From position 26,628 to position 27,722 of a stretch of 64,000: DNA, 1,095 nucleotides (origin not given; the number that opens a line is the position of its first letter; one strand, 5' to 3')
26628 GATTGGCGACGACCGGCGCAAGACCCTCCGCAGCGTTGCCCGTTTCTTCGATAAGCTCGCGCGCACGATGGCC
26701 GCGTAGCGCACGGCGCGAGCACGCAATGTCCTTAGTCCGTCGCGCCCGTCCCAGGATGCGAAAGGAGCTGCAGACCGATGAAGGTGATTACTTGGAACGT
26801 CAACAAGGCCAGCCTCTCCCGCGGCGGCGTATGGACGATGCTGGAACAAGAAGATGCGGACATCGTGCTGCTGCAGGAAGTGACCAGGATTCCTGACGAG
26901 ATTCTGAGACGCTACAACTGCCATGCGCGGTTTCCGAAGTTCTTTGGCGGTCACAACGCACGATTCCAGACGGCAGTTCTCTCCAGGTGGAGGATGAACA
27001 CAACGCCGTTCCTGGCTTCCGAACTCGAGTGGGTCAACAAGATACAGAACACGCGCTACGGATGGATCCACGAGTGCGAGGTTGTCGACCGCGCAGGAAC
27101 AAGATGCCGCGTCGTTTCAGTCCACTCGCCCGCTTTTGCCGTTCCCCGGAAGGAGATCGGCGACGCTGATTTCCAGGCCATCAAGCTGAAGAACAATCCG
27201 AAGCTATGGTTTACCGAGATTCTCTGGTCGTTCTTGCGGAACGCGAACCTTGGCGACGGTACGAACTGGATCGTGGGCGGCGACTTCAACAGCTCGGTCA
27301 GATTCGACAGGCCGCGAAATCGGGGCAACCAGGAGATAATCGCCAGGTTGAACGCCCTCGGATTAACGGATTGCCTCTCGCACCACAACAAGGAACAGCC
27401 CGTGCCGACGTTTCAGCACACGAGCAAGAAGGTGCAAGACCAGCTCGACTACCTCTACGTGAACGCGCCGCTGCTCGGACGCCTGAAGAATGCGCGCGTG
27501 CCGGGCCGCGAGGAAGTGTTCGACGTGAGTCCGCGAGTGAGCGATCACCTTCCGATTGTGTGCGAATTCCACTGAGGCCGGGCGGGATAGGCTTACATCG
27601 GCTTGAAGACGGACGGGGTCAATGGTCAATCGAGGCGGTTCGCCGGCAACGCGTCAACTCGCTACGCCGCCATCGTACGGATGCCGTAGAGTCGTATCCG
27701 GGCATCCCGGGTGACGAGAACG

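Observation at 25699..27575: Uncharacterised two-gene cassette: CBS-pair/HEPN(Swt1-like) protein plus EEP-family nuclease, a candidate defence or abortive-infection system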

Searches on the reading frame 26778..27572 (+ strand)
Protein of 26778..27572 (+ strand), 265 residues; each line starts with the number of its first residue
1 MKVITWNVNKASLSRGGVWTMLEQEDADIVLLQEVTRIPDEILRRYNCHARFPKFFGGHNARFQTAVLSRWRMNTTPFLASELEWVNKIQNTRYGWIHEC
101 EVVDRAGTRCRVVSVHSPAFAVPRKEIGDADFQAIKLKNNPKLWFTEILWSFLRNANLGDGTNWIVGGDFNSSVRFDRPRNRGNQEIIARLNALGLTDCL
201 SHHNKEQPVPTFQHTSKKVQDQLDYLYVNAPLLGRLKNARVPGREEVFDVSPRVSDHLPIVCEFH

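Call 3: search_protein_families(library=pfam, proteins=[window:26778-27572:+], max_evalue=1)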
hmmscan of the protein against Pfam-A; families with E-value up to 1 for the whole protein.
window:26778-27572:+ (265 aa): 2 families
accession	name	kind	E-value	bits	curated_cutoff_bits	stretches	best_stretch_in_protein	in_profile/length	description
PF03372.29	Exo_endo_phos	-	1.8e-17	64.2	24.5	1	4-257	1-225/225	Endonuclease/Exonuclease/phosphatase family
PF14529.12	Exo_endo_phos_2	-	0.0046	17.3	27.4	1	160-260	29-116/117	Endonuclease-reverse transcriptase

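Call 4: search_protein_families(library=padloc, proteins=[window:26778-27572:+], max_evalue=1)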
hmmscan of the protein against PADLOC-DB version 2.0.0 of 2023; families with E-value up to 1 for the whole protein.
window:26778-27572:+ (265 aa): 0 families

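Call 5: search_protein_families(library=ncbifam, proteins=[window:26778-27572:+], max_evalue=1)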
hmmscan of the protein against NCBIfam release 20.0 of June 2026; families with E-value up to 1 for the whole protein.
window:26778-27572:+ (265 aa): 4 families
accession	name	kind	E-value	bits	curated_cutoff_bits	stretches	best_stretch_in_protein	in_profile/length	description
TIGR00195.1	exoDNase_III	equivalog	4.9e-09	36.2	182.55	1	1-264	1-254/254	exodeoxyribonuclease III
TIGR00633.1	xth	equivalog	4.8e-08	32.8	99.05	1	1-264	1-254/255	exodeoxyribonuclease III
NF003842.0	PRK05421.1-4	equivalog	0.0006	19.3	144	1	1-36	32-70/259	endonuclease/exonuclease/phosphatase family protein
NF008733.0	PRK11756.1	equivalog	0.0037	16.5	280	1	1-75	1-75/269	exodeoxyribonuclease III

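Call 10: find_homologous_proteins(query=window:26778-27572:+, max_evalue=0.00001)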
Query window:26778-27572:+ (265 aa): 466 proteins with E <= 0.00001 among 2375 candidates; the best 120 are listed.
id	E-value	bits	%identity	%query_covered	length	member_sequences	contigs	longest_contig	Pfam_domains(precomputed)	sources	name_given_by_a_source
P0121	1.4e-181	620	100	100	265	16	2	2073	PF03372.30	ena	-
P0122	2.5e-141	488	78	100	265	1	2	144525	PF03372.30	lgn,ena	-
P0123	3.4e-141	487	80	100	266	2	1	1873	PF03372.30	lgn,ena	-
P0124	8.7e-141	486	80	100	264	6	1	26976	PF03372.30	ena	-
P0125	8.4e-140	483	80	100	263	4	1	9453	PF03372.30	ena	-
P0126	3.2e-135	468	77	100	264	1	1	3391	PF03372.30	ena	-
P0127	4.7e-128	444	74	100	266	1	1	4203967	PF03372.30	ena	-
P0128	7.1e-127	440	74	100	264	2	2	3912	PF03372.30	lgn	-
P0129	1.7e-123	429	70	100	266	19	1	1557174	PF03372.30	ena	-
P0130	5.6e-123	428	72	100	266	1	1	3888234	PF03372.30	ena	-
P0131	2.8e-121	422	71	100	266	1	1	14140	PF03372.30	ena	-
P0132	6.5e-121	421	70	100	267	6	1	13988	PF03372.30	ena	-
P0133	4.8e-119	415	68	100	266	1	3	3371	PF03372.30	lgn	-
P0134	1.9e-118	413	69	100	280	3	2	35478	PF03372.30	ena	-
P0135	1.0e-117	410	70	100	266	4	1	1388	PF03372.30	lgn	-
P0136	1.2e-116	407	68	100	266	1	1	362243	PF03372.30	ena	-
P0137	1.6e-116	406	67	100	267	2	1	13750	PF03372.30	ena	-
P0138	6.5e-116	404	68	100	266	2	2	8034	PF03372.30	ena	-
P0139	8.8e-116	404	66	100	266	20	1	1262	PF03372.30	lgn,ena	-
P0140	1.3e-115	404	68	100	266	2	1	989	PF03372.30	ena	-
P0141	9.6e-115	401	68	100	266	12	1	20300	PF03372.30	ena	-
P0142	1.6e-114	400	66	100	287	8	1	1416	PF03372.30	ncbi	-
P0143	2.9e-114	399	68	100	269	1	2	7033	PF03372.30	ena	-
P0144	2.9e-114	399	61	100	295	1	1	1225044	PF03372.30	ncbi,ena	-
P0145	7.9e-114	398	68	100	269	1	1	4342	PF03372.30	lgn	-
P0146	9.0e-114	397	66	100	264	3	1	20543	PF03372.30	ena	-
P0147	2.5e-112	393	67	100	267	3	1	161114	PF03372.30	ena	-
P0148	1.5e-111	390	65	100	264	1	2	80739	PF03372.30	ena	-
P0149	3.8e-111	389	65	100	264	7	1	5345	PF03372.30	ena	-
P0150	7.2e-111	388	63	100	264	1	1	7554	PF14529.13,PF03372.30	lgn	-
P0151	1.4e-110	387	66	100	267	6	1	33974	PF03372.30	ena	-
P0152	5.6e-109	382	63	100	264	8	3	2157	PF14529.13,PF03372.30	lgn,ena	-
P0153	9.2e-109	381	64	100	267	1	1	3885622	PF03372.30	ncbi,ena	-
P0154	3.3e-107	376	64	100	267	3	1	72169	PF03372.30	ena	-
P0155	4.8e-107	375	61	100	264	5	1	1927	PF14529.13,PF03372.30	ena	-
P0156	4.8e-107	375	62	100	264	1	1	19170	PF03372.30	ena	-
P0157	9.9e-107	374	62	100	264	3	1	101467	PF03372.30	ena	-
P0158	2.1e-105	370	61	100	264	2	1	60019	PF03372.30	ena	-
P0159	4.2e-105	369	59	100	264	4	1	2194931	PF03372.30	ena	-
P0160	1.2e-104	368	61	100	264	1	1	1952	PF03372.30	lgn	-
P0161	5.4e-104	365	62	100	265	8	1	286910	PF14529.13,PF03372.30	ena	-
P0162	1.9e-103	364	62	100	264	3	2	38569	PF03372.30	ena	-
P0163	2.0e-103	364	62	100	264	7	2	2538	PF14529.13,PF03372.30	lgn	-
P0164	9.3e-103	361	61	100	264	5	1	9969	PF14529.13,PF03372.30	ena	-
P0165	3.8e-102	359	61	100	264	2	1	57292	PF03372.30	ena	-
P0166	8.9e-102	358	68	89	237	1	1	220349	PF03372.30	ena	-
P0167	2.8e-101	357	60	100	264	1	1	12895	PF03372.30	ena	-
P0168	5.5e-101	356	60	100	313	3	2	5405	PF03372.30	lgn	-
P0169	8.0e-101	355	61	100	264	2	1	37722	PF03372.30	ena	-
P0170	9.3e-101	355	58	100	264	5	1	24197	PF03372.30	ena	-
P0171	1.5e-100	354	61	100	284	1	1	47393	PF03372.30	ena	-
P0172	1.8e-100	354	59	100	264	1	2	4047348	PF03372.30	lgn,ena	-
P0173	1.8e-100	354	59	100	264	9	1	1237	PF14529.13,PF03372.30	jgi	-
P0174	1.3e-98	348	63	92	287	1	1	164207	PF03372.30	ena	-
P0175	1.7e-98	347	57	100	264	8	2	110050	PF03372.30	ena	-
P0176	2.9e-98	347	60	100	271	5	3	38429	PF03372.30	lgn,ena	-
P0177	3.6e-98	346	58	100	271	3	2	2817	PF03372.30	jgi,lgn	-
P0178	5.9e-98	346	59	100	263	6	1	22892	PF03372.30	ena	-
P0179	9.1e-98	345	60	100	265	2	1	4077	PF03372.30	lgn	-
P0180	1.2e-97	345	59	100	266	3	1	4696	PF03372.30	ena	-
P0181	1.3e-97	344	59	100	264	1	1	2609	PF03372.30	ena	-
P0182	1.8e-97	344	58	100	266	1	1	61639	PF03372.30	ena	-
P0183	2.0e-97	344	58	100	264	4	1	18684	PF03372.30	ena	-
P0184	6.8e-97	342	57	100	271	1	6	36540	PF03372.30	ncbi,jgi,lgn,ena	-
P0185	1.0e-96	342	58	100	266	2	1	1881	PF03372.30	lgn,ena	-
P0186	1.8e-96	341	63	92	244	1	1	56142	PF03372.30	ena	-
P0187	2.4e-96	340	55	100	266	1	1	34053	PF03372.30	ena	-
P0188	3.1e-96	340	57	100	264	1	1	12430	PF03372.30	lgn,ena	-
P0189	4.0e-96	340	59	100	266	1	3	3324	PF03372.30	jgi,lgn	-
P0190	4.6e-96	339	58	100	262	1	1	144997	PF03372.30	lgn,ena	-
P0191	8.1e-96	339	58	100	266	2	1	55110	PF03372.30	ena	-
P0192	1.3e-95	338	63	89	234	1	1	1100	PF03372.30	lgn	-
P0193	1.3e-95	338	57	100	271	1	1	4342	PF03372.30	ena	-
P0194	1.7e-95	338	57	100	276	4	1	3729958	PF03372.30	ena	-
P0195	1.8e-95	337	59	100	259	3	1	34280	PF03372.30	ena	-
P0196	2.5e-95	337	58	100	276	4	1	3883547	PF03372.30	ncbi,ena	-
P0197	3.0e-95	337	58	100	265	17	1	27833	PF03372.30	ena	-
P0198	1.0e-94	335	58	100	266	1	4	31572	PF03372.30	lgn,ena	-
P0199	2.4e-94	334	54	100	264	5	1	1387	PF03372.30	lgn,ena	-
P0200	2.9e-94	334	77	71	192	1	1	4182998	PF03372.30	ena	-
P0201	3.7e-94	333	58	100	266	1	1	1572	PF03372.30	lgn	-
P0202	4.9e-94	333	58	100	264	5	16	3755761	PF03372.30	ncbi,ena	-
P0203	6.5e-94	332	59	100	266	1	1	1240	PF03372.30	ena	-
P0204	9.6e-94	332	57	100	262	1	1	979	PF03372.30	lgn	-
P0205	2.7e-93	330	57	100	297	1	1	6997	PF03372.30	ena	-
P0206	4.4e-93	330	56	100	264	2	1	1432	PF03372.30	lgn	-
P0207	6.4e-93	329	57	100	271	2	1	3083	PF03372.30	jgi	-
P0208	8.4e-93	329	56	99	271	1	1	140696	PF03372.30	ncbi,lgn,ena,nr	ncbi:MAG: endonuclease/exonuclease/phosphatase family protein [bacterium]|nr:endonuclease/exonucleas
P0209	1.3e-92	328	59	100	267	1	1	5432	PF03372.30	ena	-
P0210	3.2e-92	327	58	100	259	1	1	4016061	PF03372.30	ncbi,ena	-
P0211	3.6e-92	327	54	99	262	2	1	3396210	PF03372.30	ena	-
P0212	6.9e-92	326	54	100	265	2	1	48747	PF03372.30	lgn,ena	-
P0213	7.5e-92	326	56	100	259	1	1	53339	PF03372.30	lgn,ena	-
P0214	7.9e-92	326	57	100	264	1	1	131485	PF03372.30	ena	-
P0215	9.1e-92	325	54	100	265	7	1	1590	PF03372.30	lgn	-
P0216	9.8e-92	325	56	100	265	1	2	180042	PF03372.30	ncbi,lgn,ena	-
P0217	1.6e-91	324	56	100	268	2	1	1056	PF03372.30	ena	-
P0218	3.3e-91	323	59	92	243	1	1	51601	PF03372.30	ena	-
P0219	3.6e-91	323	56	100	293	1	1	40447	PF03372.30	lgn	-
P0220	6.6e-91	322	53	100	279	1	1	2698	PF03372.30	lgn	-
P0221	7.2e-91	322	56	100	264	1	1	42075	PF03372.30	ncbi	-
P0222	8.0e-91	322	57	100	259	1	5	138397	PF03372.30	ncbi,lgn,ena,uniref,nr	ncbi:MAG: endonuclease/exonuclease/phosphatase family protein [Gemmatimonadota bacterium]|uniref:end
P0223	9.7e-91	322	54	100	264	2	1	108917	PF03372.30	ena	-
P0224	1.1e-90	322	57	100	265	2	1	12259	PF03372.30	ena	-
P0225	3.0e-90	320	54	100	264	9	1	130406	PF03372.30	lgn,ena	-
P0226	4.5e-90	320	57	100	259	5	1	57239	PF03372.30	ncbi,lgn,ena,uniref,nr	ncbi:endonuclease/exonuclease/phosphatase family protein [Candidatus Palauibacter polyketidifaciens]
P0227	6.2e-90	319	56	100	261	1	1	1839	PF03372.30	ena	-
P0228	6.9e-90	319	55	100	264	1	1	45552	PF03372.30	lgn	-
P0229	7.8e-90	319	54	100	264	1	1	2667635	PF03372.30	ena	-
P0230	1.4e-89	318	54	100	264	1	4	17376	PF14529.13,PF03372.30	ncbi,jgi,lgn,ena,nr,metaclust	ncbi:MAG: endonuclease/exonuclease/phosphatase family protein [Bryobacterales bacterium]|nr:endonucl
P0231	1.6e-89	318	83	65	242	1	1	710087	PF03372.30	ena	-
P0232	4.4e-89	317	54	100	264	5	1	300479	PF03372.30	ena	-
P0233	1.1e-88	315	54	100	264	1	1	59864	PF03372.30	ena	-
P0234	1.3e-88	315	55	100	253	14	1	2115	PF03372.30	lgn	-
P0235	1.1e-87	312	54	100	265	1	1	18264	PF03372.30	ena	-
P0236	1.7e-87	311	54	100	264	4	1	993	PF03372.30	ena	-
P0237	2.1e-87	311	52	100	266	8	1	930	PF03372.30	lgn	-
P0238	5.2e-87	310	54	100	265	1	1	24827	PF03372.30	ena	-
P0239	1.2e-86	309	53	100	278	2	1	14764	PF03372.30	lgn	-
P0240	1.9e-86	308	54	100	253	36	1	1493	PF03372.30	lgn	-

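Call 21: find_related_loci(query=A2, collection=metagenome_contigs, flank=5000)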
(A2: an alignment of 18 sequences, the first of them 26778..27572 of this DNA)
Query A2 (265 aa) in metagenome_contigs; peptide patterns used: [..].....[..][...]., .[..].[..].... (x = any residue, [..] = any of these).
600 stretches matched a pattern (row limit reached: there are more); 88 encode a relative of the query (tblastn E <= 1e-3); the best 80 are kept; 80 distinct loci.
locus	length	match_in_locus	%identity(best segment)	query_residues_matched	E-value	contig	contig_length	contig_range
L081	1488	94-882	66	1-264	2e-128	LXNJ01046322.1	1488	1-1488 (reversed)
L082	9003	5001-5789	61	1-264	6e-110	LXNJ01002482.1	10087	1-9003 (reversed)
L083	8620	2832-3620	54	1-264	2e-94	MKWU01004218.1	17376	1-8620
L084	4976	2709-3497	54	1-264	2e-94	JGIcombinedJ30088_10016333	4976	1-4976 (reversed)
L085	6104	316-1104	51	1-264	1e-86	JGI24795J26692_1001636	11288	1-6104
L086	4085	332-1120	51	1-264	9e-87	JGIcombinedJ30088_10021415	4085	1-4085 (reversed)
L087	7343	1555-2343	51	1-264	1e-86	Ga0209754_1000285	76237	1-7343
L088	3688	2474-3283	38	1-264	3e-59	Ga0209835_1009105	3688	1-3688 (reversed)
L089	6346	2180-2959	37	1-264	3e-54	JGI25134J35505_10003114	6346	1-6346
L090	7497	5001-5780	37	1-264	3e-54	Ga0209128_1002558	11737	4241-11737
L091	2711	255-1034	36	1-264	2e-53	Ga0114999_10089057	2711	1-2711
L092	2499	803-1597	39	1-264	5e-53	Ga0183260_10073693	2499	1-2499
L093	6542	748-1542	40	1-264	9e-53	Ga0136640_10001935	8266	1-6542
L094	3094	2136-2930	40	1-264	3e-52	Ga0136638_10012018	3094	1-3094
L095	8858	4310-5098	39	1-264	8e-51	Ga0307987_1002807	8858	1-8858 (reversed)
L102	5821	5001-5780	38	1-264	1e-49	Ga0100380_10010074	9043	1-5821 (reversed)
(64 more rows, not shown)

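Call 39: search_solved_structures(query=A2, max_evalue=0.01, show_alignments=1)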
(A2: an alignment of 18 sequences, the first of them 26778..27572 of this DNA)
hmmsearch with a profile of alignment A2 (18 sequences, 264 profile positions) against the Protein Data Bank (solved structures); distinct sequences matched with E-value up to 0.01: 12.
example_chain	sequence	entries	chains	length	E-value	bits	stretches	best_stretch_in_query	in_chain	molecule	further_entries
3w2y_A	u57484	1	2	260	8.4e-07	32.1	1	1-57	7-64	Exodeoxyribonuclease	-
3w2x_A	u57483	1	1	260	8.9e-07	32.1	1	1-57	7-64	Exodeoxyribonuclease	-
3fzi_A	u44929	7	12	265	9.5e-07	32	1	1-57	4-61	Exodeoxyribonuclease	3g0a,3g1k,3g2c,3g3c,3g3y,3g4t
3g91_A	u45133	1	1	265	1e-06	31.9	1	1-57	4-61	Exodeoxyribonuclease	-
3g00_A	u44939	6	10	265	6.8e-06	29.2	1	1-57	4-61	Exodeoxyribonuclease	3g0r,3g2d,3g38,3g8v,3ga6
2jc4_A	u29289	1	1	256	8.3e-06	28.9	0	185-264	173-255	EXODEOXYRIBONUCLEASE III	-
6fk4_A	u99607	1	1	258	8.5e-06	28.8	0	185-264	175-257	Exodeoxyribonuclease III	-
6fk5_A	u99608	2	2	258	1.2e-05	28.3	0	185-264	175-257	NExo D146N | Exodeoxyribonuclease III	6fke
5cfe_A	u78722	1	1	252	0.00044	23.2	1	1-43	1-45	Exodeoxyribonuclease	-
6wcd_A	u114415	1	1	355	0.00067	22.6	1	1-43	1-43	DNA-(apurinic or apyrimidinic site) lyase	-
2jc5_A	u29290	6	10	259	0.0071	19.3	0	159-264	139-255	EXODEOXYRIBONUCLEASE | PUTATIVE EXODEOXYRIBONUCLEASE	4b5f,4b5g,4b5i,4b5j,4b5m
5ewt_A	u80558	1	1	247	0.0099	18.8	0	1-36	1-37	Exodeoxyribonuclease III Xth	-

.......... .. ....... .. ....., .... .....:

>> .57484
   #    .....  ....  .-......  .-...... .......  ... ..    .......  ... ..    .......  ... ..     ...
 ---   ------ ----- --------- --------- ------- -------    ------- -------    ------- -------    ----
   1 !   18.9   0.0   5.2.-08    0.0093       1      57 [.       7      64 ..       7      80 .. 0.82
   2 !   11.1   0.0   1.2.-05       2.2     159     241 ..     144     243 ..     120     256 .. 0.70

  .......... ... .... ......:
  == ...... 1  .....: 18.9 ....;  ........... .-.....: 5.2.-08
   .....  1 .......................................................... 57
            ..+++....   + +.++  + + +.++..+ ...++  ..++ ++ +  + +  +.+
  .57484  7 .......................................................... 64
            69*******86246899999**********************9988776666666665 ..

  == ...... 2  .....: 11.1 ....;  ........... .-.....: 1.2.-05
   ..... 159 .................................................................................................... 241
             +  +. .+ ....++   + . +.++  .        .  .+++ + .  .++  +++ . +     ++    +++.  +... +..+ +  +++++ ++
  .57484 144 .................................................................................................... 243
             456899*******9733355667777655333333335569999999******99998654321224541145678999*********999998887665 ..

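Call 42: find_encoding_contigs(protein=P0122, flank=5000, max_places=2)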
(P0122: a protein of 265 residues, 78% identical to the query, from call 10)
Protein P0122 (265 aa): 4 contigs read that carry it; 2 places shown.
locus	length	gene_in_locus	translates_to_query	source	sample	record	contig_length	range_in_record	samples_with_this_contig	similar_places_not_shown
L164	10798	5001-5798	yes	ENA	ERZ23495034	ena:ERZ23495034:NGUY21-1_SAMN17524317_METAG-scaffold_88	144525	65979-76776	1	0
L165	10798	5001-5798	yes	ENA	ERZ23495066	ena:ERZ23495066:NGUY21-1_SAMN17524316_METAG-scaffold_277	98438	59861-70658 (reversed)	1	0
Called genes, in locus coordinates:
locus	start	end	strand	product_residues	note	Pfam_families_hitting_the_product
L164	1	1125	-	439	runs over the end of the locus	PF01408:GFO_IDH_MocA (weak), PF03447:NAD_binding_3 (weak), PF21135:DRL_cat, PF08666:SAF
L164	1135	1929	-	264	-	PF05721:PhyH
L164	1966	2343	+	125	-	PF00190:Cupin_1 (weak), PF07883:Cupin_2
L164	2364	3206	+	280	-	PF13748:ABC_membrane_3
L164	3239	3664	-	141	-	PF19545:DUF6069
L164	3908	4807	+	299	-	PF00571:CBS (weak)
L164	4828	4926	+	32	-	-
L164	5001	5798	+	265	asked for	PF03372:Exo_endo_phos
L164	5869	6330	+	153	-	-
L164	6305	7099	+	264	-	PF02567:PhzC-PhzF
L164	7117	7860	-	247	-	PF00702:Hydrolase, PF13419:HAD_2, PF13242:Hydrolase_like (faint)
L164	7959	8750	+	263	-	-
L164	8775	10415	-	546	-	PF00501:AMP-binding, PF13193:AMP-binding_C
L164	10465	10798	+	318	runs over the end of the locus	PF12146:Hydrolase_4, PF12697:Abhydrolase_6 (weak), PF00326:Peptidase_S9 (weak)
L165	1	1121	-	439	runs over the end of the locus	PF01408:GFO_IDH_MocA (weak), PF03447:NAD_binding_3 (weak), PF21135:DRL_cat, PF08666:SAF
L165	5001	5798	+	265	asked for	PF03372:Exo_endo_phos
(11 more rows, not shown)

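Call 43: find_encoding_contigs(protein=P0124, flank=5000, max_places=2)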
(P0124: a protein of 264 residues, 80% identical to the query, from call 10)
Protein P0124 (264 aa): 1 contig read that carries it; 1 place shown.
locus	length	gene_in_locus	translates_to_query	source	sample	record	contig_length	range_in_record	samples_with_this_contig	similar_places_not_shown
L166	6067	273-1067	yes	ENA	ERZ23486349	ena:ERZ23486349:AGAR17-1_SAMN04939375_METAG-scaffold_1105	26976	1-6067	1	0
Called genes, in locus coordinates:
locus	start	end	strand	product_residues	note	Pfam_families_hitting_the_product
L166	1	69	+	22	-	?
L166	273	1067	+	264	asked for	PF03372:Exo_endo_phos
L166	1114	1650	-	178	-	-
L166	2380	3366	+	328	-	-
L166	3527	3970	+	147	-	-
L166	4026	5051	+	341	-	-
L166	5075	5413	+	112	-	-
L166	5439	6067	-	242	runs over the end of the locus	-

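Call 44: find_encoding_contigs(protein=P0129, flank=5000, max_places=2)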
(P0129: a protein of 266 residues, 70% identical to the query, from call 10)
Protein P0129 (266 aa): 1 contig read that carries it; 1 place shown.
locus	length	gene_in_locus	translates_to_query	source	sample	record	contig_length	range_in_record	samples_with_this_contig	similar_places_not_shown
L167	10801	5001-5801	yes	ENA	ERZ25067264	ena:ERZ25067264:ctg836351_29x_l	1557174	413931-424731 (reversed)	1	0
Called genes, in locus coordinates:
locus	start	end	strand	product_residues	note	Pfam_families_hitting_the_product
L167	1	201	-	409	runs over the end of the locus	PF04235:DUF418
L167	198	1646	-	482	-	PF00144:Beta-lactamase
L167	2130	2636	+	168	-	PF00571:CBS (weak)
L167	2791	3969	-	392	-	-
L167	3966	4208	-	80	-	-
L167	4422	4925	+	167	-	PF00571:CBS (faint)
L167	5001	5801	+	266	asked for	PF03372:Exo_endo_phos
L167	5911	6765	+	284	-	PF01073:3Beta_HSD (weak), PF01370:Epimerase, PF04321:RmlD_sub_bind (weak), PF13460:NAD_binding_10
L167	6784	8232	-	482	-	PF02720:DUF222, PF01844:HNH (weak)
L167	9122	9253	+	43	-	-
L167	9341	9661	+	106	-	PF04248:NTP_transf_9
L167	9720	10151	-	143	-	-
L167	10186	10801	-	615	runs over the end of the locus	PF08811:DUF1800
